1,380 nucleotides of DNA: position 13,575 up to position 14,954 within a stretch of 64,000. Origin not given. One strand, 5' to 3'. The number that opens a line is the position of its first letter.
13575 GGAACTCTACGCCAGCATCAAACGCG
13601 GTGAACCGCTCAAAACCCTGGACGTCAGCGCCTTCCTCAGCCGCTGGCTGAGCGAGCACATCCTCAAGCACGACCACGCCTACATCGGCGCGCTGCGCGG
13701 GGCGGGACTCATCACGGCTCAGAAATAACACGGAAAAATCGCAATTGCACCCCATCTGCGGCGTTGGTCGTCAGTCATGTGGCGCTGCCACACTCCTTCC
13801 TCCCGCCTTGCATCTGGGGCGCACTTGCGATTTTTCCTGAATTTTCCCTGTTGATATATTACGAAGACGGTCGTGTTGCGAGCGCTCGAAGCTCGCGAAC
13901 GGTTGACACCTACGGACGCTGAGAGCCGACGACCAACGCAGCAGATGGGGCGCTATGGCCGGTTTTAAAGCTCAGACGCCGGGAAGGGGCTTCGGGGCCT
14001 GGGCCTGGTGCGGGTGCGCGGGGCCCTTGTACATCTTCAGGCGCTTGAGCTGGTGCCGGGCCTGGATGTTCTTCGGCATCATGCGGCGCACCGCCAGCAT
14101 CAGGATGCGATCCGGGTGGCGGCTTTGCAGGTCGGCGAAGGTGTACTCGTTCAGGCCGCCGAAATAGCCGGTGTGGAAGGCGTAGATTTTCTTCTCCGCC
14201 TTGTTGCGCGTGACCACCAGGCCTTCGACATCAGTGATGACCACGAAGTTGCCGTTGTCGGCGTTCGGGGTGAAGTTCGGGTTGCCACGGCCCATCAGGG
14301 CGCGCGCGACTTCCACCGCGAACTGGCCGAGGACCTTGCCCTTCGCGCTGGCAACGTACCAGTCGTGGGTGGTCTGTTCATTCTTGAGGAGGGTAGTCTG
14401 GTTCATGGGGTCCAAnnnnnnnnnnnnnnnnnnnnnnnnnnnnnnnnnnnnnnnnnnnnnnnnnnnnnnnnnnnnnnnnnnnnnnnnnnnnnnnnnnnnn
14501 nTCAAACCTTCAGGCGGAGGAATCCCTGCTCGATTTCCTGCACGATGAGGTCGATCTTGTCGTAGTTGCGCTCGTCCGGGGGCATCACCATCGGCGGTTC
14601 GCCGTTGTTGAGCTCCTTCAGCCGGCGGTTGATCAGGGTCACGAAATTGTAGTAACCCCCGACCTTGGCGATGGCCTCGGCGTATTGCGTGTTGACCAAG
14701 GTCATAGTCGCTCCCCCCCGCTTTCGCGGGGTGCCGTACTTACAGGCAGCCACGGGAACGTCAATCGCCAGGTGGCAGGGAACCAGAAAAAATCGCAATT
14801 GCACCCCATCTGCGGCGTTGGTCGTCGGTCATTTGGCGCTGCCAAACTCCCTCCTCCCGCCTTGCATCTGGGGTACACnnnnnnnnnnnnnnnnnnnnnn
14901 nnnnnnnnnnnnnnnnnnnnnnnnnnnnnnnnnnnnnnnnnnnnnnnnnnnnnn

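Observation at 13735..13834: Multi-copy family of ~100-nt palindromic repeat elements (PRE) whose stems co-vary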

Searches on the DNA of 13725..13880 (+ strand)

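Call 57: search_dna_similar(query=window:13725-13880:+, collection=plasmids, mode=distant, max_evalue=0.01, max_rows=10)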
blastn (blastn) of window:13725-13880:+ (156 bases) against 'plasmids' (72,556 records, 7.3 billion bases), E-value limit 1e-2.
No match.

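Call 58: search_dna_similar(query=window:13725-13880:+, collection=phages, mode=distant, max_evalue=0.01, max_rows=10)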
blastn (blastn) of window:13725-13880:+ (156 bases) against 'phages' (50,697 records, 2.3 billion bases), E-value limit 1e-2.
No match.
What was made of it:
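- Tried and rejected: blastn against plasmid and phage collections (calls 57, 58).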

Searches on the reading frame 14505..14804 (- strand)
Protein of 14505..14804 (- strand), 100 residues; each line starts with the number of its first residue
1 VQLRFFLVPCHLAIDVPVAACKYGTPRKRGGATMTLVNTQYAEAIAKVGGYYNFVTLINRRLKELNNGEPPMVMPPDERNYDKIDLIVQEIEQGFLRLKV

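Call 56: search_protein_families(library=pfam, proteins=[window:14505-14804:-], max_evalue=0.01)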
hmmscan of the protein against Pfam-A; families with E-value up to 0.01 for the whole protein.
window:14505-14804:- (100 aa): 1 family
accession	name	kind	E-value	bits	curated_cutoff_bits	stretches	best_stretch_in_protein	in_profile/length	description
PF01192.27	RNA_pol_Rpb6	-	0.00055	20.3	26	1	45-96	3-51/53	RNA polymerase Rpb6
